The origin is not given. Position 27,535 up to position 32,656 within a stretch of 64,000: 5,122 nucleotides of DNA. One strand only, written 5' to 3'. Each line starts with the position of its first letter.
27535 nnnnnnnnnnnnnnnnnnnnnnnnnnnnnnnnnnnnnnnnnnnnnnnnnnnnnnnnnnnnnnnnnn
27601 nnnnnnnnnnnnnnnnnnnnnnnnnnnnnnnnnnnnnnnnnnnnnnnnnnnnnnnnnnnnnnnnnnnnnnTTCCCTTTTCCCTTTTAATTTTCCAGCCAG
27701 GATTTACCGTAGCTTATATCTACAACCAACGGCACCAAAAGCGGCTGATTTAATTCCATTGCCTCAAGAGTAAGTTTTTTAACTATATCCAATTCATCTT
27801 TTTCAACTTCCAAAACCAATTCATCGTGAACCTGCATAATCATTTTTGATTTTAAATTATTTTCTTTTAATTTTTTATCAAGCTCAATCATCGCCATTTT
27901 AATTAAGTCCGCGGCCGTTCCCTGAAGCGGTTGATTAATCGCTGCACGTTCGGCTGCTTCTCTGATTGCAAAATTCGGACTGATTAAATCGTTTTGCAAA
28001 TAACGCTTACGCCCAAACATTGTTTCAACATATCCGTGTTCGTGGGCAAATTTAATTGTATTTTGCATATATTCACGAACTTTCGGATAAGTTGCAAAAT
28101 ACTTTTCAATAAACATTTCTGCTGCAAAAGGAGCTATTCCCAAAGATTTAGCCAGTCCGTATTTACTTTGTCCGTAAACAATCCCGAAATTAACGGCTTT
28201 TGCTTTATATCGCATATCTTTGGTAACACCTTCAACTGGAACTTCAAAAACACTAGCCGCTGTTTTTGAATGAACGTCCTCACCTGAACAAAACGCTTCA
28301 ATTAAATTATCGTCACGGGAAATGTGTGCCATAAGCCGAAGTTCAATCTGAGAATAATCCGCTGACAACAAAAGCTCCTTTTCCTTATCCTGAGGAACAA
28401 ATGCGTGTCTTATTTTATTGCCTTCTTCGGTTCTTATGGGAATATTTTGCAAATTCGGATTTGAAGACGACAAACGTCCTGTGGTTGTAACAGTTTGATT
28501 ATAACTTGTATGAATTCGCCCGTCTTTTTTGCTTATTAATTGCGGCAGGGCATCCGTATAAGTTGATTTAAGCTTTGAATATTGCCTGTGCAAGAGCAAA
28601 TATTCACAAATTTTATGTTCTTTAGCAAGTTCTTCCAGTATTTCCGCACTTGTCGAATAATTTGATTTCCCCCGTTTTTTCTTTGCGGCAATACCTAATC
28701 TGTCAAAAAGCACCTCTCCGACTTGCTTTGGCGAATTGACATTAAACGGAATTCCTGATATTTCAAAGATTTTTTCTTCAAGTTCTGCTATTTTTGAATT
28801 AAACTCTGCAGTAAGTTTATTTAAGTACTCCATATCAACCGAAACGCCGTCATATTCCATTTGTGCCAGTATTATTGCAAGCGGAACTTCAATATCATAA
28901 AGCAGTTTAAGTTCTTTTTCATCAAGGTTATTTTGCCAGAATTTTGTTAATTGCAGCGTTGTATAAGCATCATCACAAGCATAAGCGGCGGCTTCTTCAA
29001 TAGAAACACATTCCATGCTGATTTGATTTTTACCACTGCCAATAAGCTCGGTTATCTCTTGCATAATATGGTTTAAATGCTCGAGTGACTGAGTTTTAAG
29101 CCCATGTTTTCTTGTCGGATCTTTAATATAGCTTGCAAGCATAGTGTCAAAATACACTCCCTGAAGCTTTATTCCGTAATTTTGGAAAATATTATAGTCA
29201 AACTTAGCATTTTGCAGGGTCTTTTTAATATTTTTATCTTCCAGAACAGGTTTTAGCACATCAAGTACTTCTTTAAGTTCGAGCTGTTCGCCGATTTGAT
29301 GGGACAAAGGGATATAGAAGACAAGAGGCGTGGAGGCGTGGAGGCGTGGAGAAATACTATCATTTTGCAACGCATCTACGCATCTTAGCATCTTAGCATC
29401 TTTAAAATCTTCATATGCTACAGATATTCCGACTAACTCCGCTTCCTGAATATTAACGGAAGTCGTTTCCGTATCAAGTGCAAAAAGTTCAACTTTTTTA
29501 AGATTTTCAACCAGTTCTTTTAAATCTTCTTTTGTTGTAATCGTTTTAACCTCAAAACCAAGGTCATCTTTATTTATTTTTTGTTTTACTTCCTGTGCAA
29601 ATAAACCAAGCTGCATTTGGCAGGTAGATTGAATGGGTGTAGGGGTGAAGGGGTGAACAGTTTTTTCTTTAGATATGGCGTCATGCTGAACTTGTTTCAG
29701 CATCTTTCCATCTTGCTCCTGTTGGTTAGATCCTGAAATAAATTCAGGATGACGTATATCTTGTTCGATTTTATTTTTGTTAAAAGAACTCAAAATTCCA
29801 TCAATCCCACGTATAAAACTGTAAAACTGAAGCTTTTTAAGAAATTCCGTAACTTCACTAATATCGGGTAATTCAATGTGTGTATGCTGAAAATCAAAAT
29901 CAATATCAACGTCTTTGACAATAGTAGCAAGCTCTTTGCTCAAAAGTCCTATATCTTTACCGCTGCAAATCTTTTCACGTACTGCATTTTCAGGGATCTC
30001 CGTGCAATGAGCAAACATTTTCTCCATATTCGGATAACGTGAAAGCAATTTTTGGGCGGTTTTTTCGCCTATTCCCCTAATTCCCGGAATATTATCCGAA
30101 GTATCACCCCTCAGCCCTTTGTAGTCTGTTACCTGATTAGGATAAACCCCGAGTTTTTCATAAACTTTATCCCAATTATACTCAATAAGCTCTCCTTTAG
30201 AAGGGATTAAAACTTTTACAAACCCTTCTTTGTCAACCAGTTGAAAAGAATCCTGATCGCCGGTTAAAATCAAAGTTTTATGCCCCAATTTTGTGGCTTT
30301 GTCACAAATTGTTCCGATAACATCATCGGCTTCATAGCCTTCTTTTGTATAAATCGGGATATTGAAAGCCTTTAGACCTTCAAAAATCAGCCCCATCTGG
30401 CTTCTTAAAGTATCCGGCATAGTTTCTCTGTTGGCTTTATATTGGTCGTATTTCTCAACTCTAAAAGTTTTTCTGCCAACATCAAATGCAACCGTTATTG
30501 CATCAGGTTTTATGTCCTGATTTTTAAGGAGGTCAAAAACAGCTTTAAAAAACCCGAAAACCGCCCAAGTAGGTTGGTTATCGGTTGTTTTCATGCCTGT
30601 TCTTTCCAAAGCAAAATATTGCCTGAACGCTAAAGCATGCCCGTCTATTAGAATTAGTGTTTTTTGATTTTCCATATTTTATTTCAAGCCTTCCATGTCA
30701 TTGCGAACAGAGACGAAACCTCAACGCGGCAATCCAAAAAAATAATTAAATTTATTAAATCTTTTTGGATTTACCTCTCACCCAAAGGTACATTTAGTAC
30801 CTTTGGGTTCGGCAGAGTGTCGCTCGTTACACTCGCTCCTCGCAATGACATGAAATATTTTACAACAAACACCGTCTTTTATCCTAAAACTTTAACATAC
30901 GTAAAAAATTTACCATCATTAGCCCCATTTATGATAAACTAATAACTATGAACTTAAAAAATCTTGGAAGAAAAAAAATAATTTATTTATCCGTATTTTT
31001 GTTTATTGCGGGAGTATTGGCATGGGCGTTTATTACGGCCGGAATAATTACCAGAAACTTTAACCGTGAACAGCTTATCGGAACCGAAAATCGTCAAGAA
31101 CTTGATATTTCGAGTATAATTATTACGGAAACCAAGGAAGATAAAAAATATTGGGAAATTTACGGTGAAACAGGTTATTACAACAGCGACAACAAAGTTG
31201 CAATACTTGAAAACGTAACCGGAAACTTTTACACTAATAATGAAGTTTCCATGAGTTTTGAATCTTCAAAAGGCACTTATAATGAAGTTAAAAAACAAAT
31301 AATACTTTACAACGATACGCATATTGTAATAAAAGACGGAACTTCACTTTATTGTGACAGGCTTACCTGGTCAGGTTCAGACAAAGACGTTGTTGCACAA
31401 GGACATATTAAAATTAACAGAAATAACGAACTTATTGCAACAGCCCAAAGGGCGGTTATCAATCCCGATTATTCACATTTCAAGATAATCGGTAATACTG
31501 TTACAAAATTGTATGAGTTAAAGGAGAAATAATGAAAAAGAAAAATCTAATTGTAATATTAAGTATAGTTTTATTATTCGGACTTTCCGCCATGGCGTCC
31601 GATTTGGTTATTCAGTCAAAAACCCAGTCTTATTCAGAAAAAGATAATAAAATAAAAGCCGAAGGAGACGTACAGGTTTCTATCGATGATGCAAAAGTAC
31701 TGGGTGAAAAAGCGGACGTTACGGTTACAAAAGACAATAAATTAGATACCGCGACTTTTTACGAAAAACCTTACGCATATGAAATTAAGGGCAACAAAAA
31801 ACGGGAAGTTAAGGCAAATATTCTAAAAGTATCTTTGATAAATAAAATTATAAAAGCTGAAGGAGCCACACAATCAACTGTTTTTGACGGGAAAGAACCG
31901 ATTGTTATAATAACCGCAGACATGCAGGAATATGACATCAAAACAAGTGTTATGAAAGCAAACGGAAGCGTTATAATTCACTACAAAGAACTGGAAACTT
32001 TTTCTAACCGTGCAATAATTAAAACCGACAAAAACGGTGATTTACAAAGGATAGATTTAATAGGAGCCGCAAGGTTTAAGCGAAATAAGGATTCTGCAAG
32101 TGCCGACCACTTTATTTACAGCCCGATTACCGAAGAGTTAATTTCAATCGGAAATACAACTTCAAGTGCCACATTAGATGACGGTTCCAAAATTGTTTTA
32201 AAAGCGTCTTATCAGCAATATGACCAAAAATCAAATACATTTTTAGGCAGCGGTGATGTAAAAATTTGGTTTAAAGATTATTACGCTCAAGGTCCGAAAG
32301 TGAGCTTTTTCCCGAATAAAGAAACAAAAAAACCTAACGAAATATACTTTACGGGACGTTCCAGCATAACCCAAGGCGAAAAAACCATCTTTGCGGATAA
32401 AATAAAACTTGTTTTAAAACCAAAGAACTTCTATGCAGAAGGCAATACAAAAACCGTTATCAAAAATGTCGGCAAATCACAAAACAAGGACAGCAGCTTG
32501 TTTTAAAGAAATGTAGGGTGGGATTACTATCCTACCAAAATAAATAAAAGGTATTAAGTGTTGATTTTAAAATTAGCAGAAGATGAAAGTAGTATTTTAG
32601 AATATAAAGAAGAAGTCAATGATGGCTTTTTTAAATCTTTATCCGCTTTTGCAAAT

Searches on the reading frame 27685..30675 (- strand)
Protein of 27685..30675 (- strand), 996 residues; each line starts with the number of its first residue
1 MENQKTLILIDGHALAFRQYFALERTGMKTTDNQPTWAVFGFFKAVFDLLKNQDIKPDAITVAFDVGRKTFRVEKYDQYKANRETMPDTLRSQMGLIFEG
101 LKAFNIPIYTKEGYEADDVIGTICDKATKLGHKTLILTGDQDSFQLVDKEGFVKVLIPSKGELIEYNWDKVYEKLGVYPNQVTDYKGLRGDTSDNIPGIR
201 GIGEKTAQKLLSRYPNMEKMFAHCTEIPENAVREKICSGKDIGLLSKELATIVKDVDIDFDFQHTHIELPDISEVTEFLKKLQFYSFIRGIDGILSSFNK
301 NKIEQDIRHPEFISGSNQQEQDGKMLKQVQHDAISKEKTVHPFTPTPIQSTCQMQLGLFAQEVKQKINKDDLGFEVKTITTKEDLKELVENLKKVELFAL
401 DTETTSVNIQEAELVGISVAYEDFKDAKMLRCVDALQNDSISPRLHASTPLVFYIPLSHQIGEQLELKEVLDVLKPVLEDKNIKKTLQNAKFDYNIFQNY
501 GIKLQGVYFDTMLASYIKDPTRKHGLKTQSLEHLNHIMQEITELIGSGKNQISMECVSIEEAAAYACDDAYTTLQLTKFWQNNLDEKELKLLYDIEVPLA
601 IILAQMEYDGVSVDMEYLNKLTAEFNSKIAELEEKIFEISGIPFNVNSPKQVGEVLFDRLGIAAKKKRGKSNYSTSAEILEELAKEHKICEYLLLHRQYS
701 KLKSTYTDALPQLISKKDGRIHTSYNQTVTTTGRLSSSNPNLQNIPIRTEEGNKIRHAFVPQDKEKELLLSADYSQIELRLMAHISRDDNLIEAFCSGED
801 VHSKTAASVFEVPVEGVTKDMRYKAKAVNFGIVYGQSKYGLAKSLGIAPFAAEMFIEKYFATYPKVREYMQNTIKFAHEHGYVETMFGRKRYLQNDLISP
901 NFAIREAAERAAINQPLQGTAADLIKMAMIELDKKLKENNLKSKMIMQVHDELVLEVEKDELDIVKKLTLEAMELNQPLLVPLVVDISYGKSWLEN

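Call 10: search_protein_families(library=pfam, proteins=[window:27685-30675:-])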
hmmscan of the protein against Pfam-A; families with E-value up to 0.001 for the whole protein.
window:27685-30675:- (996 aa): 6 families
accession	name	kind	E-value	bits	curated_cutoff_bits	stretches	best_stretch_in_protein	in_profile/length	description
PF00476.26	DNA_pol_A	-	3.1e-159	530.4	34.3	1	616-995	2-381/381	DNA polymerase family A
PF02739.22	5_3_exonuc_N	-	1e-49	168.8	34.3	1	6-176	1-164/164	5'-3' exonuclease, N-terminal resolvase-like domain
PF01367.25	5_3_exonuc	-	6.4e-29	100.7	40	1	177-271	1-95/97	5'-3' exonuclease, C-terminal SAM fold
PF01612.26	DNA_pol_A_exo1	-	9.4e-28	97.6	23.6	1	377-584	2-172/173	3'-5' exonuclease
PF22619.2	DNA_polI_exo1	-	4.5e-10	39.9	27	1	473-527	39-94/140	DNA polymerase I, ribonuclease H-like domain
PF12826.13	HHH_2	-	0.0008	20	27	0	198-220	7-29/64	Helix-hairpin-helix motif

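Call 14: find_homologous_proteins(query=window:27685-30675:-, max_evalue=1e-50)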
Query window:27685-30675:- (996 aa): 7933 proteins with E <= 1e-50 among 8000 candidates; the best 120 are listed.
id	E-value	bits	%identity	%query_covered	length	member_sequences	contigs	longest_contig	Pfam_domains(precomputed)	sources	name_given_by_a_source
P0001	0.0e+0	2234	100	100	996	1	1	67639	PF01612.27,PF01367.26,PF02739.23,PF22619.3,PF00476.27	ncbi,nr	ncbi:MAG: DNA polymerase I [Candidatus Gastranaerophilales bacterium]|nr:DNA polymerase I [Candidatu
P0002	0.0e+0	1853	83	100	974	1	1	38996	PF01612.27,PF01367.26,PF02739.23,PF22619.3,PF00476.27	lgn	-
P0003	0.0e+0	1848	83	100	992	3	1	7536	PF01612.27,PF01367.26,PF02739.23,PF22619.3,PF00476.27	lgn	-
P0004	0.0e+0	1842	83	100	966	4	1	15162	PF01612.27,PF01367.26,PF02739.23,PF22619.3,PF00476.27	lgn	-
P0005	0.0e+0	1823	82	100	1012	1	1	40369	PF01612.27,PF01367.26,PF02739.23,PF22619.3,PF00476.27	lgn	-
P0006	0.0e+0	1820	80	100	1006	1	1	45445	PF01612.27,PF01367.26,PF02739.23,PF22619.3,PF00476.27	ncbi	-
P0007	0.0e+0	1819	82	100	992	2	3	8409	PF01612.27,PF01367.26,PF02739.23,PF22619.3,PF00476.27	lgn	-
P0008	0.0e+0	1817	82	100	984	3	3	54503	PF01612.27,PF01367.26,PF02739.23,PF22619.3,PF00476.27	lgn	-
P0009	0.0e+0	1817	81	100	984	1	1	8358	PF01612.27,PF01367.26,PF02739.23,PF22619.3,PF00476.27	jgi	jgi:DNA polymerase I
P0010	0.0e+0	1815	81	100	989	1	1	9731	PF01612.27,PF01367.26,PF02739.23,PF22619.3,PF00476.27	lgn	-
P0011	0.0e+0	1814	81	100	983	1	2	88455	PF01612.27,PF01367.26,PF02739.23,PF22619.3,PF00476.27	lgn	-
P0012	0.0e+0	1814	82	100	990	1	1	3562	PF01612.27,PF01367.26,PF02739.23,PF22619.3,PF00476.27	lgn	-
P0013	0.0e+0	1812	82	100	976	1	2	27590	PF01612.27,PF01367.26,PF02739.23,PF22619.3,PF00476.27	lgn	-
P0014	0.0e+0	1810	82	100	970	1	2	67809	PF01612.27,PF01367.26,PF02739.23,PF22619.3,PF00476.27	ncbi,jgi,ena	ncbi:MAG: DNA polymerase I [Candidatus Gastranaerophilaceae bacterium]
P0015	0.0e+0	1810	81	100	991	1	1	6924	PF01612.27,PF01367.26,PF02739.23,PF22619.3,PF00476.27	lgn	-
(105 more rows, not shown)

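Call 30: find_encoding_contigs(protein=P0007, flank=10000, max_places=3)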
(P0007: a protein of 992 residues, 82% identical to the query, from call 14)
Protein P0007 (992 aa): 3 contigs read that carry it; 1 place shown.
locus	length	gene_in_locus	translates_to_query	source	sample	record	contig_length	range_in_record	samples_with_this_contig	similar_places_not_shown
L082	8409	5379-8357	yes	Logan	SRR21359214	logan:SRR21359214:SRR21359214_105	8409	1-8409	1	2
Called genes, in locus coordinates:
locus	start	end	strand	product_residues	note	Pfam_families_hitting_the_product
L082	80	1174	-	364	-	PF02481:DNA_processg_A, PF17782:WHD_DprA (weak)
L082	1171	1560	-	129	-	PF05168:HEPN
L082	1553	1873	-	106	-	PF01909:NTP_transf_2, PF18765:Polbeta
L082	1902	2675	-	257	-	-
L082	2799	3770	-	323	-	PF03968:LptD_N (weak)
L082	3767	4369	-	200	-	PF06835:LptC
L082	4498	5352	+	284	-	PF02498:Bro-N (weak)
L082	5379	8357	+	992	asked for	PF02739:5_3_exonuc_N, PF01367:5_3_exonuc, PF01612:DNA_pol_A_exo1, PF22619:DNA_polI_exo1, PF00476:DNA_pol_A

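Call 31: find_encoding_contigs(protein=P0002, flank=10000, max_places=2)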
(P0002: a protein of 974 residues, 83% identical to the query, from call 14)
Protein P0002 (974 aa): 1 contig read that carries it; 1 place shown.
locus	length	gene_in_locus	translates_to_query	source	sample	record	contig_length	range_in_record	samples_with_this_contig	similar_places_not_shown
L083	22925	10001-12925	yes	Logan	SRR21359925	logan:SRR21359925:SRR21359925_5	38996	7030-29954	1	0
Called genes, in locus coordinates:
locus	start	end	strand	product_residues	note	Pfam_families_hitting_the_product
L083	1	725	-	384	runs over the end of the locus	PF12796:Ank_2 (weak), PF13606:Ank_3 (faint), PF13637:Ank_4 (faint), PF00023:Ank (faint), PF13857:Ank_5 (faint), PF12796:Ank_2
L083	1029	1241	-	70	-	-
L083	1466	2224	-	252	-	PF00977:His_biosynth, PF05690:ThiG (faint), PF01207:Dus (weak), PF02581:TMP-TENI (faint), PF03060:NMO (faint)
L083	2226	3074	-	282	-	PF08501:Shikimate_dh_N, PF18317:SDH_C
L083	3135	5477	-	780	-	PF01751:Toprim, PF01131:Topoisom_bac, PF01396:Zn_ribbon_Top1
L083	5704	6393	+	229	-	PF06414:Zeta_toxin (weak), PF13671:AAA_33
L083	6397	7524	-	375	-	PF02481:DNA_processg_A, PF17782:WHD_DprA (weak)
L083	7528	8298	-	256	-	-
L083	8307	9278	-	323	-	PF03968:LptD_N (weak)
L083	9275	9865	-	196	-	PF06835:LptC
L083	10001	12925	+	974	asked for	PF02739:5_3_exonuc_N, PF01367:5_3_exonuc, PF01612:DNA_pol_A_exo1, PF22619:DNA_polI_exo1, PF00476:DNA_pol_A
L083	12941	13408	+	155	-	-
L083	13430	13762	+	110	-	-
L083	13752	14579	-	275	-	PF01261:AP_endonuc_2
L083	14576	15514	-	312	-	PF00551:Formyl_trans_N, PF02911:Formyl_trans_C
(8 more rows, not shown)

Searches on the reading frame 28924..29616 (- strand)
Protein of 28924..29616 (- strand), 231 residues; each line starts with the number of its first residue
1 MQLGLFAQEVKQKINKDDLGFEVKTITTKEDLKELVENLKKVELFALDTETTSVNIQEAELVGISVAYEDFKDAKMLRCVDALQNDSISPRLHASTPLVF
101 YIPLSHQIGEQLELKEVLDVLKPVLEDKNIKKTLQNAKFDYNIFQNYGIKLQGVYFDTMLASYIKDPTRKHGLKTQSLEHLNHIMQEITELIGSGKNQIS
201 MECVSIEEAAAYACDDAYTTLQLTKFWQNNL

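Call 63: search_solved_structures(query=window:28924-29616:-, max_evalue=0.00001, show_alignments=2)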
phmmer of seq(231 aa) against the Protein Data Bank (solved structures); distinct sequences matched with E-value up to 0.00001: 11.
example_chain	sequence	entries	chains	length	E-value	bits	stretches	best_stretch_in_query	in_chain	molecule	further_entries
1d9d_A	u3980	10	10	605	2.2e-29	105.9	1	99-228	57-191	DNA POLYMERASE I | PROTEIN (DNA POLYMERASE I KLENOW FRAGMENT (E.C.2.7.7.7)) | PROTEIN (DNA POLYMERASE I-KLENOW FRAGMENT (E.C.2.7.7.7))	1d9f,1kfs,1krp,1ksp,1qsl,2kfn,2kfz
1dpi_A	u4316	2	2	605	2.2e-29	105.9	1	99-228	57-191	DNA POLYMERASE I KLENOW FRAGMENT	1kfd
8oo6_A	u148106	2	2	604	2.4e-29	105.8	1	99-228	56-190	DNA polymerase I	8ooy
1kln_A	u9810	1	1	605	2.8e-28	102.3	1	99-228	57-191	PROTEIN (DNA POLYMERASE I KLENOW FRAGMENT (E.C.2.7.7.7))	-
1d8y_A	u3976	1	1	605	1.9e-27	99.6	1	99-228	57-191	DNA POLYMERASE I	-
7sxl_A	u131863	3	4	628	5.7e-06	29.4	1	112-185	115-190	Plastid replication-repair enzyme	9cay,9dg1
7sxq_A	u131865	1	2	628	5.7e-06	29.4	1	112-185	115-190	Apicoplast DNA polymerase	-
9bps_A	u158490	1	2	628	5.7e-06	29.4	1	112-185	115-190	Plastid replication-repair enzyme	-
5dku_A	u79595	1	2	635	6.2e-06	29.3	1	112-185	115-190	Prex DNA polymerase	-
5dkt_A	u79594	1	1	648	6.4e-06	29.3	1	112-184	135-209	Prex DNA polymerase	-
9qsc_A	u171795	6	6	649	6.6e-06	29.2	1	112-185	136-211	Plastid replication-repair enzyme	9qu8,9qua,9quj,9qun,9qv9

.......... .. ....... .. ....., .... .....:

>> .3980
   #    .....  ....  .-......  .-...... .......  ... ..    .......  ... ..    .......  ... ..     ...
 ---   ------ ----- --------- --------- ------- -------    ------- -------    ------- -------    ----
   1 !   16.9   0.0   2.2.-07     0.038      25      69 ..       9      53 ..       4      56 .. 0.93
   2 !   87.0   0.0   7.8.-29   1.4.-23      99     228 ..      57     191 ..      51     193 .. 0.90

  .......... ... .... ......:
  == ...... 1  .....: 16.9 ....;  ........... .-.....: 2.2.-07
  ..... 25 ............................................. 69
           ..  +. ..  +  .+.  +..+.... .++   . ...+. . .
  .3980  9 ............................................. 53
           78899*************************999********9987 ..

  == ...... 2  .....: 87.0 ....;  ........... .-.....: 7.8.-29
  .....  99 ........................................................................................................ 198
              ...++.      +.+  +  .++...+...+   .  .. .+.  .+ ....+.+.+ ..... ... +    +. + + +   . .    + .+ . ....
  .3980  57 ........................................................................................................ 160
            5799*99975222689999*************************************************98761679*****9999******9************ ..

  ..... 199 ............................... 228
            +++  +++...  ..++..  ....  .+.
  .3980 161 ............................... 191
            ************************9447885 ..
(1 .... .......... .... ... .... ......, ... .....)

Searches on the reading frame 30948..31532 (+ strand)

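Call 48: search_protein_families(library=pfam, proteins=[window:30948-31532:+], max_evalue=0.00001)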
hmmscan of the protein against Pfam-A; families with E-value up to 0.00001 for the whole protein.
window:30948-31532:+ (194 aa): 1 family
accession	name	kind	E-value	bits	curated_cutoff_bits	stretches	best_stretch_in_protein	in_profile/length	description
PF06835.18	LptC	-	2e-10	41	21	1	21-187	8-173/175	Lipopolysaccharide-assembly, LptC-related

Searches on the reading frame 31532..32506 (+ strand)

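Call 48: search_protein_families(library=pfam, proteins=[window:31532-32506:+], max_evalue=0.00001)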
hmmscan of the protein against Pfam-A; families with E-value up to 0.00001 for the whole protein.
window:31532-32506:+ (324 aa): 1 family
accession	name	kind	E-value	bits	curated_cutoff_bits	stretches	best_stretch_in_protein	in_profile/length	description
PF03968.19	LptD_N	-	1.5e-14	54.6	20.4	1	127-229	2-106/113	LptA/(LptD N-terminal domain) LPS transport protein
